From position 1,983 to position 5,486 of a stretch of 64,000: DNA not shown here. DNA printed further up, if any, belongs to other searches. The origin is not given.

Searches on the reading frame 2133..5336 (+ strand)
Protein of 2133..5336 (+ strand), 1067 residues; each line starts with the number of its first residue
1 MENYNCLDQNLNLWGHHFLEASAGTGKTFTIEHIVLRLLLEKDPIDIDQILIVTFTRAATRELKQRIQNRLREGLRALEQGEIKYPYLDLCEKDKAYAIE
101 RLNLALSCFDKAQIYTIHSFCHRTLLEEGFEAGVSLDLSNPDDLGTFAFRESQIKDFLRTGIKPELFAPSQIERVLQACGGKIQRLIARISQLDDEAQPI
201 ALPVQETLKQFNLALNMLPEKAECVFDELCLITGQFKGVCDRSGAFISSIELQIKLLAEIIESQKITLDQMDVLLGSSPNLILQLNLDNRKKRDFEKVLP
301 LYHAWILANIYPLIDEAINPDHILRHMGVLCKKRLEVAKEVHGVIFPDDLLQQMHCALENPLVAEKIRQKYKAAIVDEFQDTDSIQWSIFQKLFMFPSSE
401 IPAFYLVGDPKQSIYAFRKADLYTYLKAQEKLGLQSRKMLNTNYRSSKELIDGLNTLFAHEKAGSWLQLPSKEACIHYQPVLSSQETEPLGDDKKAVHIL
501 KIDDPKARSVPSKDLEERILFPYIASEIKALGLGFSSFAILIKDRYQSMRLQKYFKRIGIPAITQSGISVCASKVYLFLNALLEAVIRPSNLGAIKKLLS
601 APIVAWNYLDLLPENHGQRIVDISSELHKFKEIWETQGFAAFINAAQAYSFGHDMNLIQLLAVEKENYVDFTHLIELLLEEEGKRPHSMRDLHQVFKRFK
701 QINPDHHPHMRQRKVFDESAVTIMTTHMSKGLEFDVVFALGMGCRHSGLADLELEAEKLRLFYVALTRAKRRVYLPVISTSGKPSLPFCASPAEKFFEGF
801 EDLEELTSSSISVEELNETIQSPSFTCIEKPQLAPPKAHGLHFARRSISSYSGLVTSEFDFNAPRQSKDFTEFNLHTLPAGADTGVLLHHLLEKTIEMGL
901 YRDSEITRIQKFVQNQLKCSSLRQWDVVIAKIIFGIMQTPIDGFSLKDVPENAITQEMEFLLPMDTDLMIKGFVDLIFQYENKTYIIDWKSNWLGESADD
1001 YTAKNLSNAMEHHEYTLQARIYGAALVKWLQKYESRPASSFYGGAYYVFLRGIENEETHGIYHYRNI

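Call 11: search_protein_families(library=ncbifam, proteins=[window:2133-5336:+])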
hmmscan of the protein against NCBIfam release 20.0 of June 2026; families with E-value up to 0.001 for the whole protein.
window:2133-5336:+ (1067 aa): 15 families
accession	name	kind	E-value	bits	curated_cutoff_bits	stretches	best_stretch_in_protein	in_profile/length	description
TIGR00609.1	recB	equivalog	3.1e-168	562.1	696.05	1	10-1064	5-1161/1175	exodeoxyribonuclease V subunit beta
NF008128.0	PRK10876.1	equivalog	1.6e-98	330.8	1697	4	10-462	13-465/1181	exodeoxyribonuclease V subunit beta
TIGR02785.1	addA_Gpos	equivalog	1.4e-49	168.9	707.65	4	328-460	341-482/1234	helicase-exonuclease AddAB subunit AddA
TIGR01073.1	pcrA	equivalog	1.7e-37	129.2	911.2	3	343-462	182-297/725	DNA helicase PcrA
NF010485.0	PRK13909.1-2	equivalog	6.7e-32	110.6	650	2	368-461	329-427/909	RecB-like helicase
TIGR02784.1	addA_alphas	equivalog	9.6e-32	110.3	860.75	2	17-198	13-197/1138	double-strand break repair helicase AddA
TIGR01075.1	uvrD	equivalog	2.5e-29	102.1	1144.45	3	346-462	184-296/715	DNA helicase II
TIGR01074.1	rep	equivalog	2.9e-28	98.5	951.45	3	348-462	183-294/668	DNA helicase Rep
NF008743.0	PRK11773.1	equivalog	3.2e-27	95.2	965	3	344-462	187-301/720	DNA helicase II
NF010487.0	PRK13909.1-4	equivalog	2.1e-26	92.5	759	2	366-573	323-513/924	RecB-like helicase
NF008172.0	PRK10919.1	equivalog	1.6e-20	72.9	1168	2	344-460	180-293/673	DNA helicase Rep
NF008276.0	PRK11054.1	equivalog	2.5e-18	66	543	3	364-450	424-508/684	DNA helicase IV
NF010486.0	PRK13909.1-3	equivalog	1.1e-17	63.4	1109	2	375-459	335-424/921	RecB-like helicase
NF010484.0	PRK13909.1-1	equivalog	4.3e-10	38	1074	1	19-72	10-61/945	RecB-like helicase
NF041464.1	HelD_BACSU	equivalog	1.2e-09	36.7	419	1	358-459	534-631/779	RNA polymerase recycling motor HelD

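Call 18: find_encoding_contigs(protein=window:2133-5336:+, flank=2000, max_places=3)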
Protein window:2133-5336:+ (1067 aa): 3 contigs read that carry it; 2 places shown.
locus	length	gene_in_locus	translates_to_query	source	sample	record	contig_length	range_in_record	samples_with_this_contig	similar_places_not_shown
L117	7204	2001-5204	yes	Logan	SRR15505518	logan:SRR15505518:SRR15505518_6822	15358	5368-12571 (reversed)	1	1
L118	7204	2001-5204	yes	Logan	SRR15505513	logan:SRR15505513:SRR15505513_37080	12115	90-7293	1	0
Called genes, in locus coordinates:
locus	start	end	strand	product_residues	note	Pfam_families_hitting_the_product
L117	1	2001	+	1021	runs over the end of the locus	PF04257:RecC_N, PF27451:RecC_4th, PF17946:RecC_C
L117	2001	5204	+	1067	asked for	PF00580:UvrD-helicase, PF13245:AAA_19, PF13361:UvrD_C, PF13538:UvrD_C_2, PF12705:PDDEXK_1 (weak)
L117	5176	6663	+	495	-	PF13086:AAA_11, PF13245:AAA_19, PF13604:AAA_30, PF01443:Viral_helicase1 (weak), PF13086:AAA_11 (weak), PF13538:UvrD_C_2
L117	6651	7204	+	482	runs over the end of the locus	PF02113:Peptidase_S13, PF13354:Beta-lactamase2 (faint)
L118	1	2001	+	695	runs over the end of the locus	?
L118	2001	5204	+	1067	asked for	PF00580:UvrD-helicase, PF13245:AAA_19, PF13361:UvrD_C, PF13538:UvrD_C_2, PF12705:PDDEXK_1 (weak)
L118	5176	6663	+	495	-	PF13086:AAA_11, PF13245:AAA_19, PF13604:AAA_30, PF01443:Viral_helicase1 (weak), PF13086:AAA_11 (weak), PF13538:UvrD_C_2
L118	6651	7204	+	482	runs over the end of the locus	PF02113:Peptidase_S13, PF13354:Beta-lactamase2 (faint)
